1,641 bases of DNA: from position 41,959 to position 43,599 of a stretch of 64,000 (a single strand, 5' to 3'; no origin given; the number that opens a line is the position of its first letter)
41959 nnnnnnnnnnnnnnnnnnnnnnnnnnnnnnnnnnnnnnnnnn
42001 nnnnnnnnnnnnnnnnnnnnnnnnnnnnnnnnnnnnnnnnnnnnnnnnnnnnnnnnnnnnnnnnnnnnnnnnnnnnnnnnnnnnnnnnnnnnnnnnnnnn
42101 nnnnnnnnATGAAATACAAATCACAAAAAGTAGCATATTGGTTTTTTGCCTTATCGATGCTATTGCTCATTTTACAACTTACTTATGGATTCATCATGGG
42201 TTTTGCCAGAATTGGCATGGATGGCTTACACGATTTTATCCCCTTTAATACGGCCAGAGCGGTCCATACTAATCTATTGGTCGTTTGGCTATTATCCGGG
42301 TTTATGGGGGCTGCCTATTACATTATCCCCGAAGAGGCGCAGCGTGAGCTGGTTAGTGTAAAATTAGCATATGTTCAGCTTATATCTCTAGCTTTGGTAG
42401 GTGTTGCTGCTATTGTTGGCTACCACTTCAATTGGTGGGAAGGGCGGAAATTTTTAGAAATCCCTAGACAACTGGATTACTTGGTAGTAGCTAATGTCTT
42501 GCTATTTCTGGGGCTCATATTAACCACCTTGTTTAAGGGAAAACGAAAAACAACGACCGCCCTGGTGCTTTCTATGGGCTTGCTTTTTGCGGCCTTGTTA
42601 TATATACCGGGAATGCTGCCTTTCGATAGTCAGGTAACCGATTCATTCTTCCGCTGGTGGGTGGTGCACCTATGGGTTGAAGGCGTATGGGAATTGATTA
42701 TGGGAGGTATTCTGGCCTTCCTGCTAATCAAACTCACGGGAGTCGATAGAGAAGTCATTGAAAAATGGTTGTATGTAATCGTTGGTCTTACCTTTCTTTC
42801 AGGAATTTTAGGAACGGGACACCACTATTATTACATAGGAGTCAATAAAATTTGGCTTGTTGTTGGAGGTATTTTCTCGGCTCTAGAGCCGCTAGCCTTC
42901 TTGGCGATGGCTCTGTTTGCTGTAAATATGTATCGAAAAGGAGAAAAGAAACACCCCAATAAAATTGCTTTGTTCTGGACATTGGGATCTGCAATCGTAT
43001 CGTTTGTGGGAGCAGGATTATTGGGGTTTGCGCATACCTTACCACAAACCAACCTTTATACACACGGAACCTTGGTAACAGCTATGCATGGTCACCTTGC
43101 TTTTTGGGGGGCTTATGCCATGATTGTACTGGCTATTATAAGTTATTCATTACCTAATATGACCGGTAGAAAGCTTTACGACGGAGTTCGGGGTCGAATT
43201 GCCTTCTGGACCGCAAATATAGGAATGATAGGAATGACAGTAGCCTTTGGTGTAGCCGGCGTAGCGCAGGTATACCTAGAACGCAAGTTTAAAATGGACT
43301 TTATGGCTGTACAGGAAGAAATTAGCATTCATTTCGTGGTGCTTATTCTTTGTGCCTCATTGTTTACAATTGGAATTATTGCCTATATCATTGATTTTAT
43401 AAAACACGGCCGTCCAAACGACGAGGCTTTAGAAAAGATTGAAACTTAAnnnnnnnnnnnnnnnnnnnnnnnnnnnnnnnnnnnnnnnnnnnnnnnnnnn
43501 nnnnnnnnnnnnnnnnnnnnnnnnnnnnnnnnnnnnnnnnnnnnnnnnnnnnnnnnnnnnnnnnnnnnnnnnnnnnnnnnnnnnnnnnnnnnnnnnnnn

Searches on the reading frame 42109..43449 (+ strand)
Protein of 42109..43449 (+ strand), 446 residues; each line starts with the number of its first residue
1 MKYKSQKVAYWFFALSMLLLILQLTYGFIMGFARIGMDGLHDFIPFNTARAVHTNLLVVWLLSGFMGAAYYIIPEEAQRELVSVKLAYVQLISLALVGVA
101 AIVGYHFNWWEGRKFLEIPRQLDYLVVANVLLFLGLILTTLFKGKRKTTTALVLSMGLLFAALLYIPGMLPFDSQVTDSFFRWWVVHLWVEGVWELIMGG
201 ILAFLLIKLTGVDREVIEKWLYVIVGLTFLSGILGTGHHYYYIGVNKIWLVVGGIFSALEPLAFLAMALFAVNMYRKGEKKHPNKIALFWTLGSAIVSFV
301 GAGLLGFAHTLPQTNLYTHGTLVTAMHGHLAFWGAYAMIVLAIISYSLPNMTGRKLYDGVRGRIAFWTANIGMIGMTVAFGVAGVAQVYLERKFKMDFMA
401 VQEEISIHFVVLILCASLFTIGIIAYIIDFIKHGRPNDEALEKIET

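Call 11: find_encoding_contigs(protein=window:42109-43449:+, flank=10000, max_places=1)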
Protein window:42109-43449:+ (446 aa): 3 contigs read that carry it; 1 place shown.
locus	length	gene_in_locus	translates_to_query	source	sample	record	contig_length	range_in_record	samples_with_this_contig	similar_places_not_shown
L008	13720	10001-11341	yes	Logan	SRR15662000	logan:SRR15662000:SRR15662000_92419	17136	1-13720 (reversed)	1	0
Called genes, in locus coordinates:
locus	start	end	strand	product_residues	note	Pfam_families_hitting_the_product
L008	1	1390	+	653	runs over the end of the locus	PF18764:nos_propeller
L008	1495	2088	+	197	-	-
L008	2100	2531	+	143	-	PF05573:NosL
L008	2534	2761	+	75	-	-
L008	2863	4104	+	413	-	PF05048:NosD, PF13229:Beta_helix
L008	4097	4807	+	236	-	PF02463:SMC_N (faint), PF13476:AAA_23 (weak), PF00005:ABC_tran, PF13304:AAA_21 (weak)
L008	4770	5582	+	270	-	-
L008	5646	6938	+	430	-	PF02550:AcetylCoA_hydro, PF13336:AcetylCoA_hyd_C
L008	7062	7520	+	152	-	PF13353:Fer4_12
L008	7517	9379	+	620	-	PF13597:NRDD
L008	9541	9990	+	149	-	PF22085:NorB_cytochrome_c-like (faint), PF00034:Cytochrom_C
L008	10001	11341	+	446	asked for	PF00115:COX1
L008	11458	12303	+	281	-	PF00158:Sigma54_activat (faint), PF00004:AAA, PF07726:AAA_3 (weak), PF07728:AAA_5, PF08406:CbbQ_C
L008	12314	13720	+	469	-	?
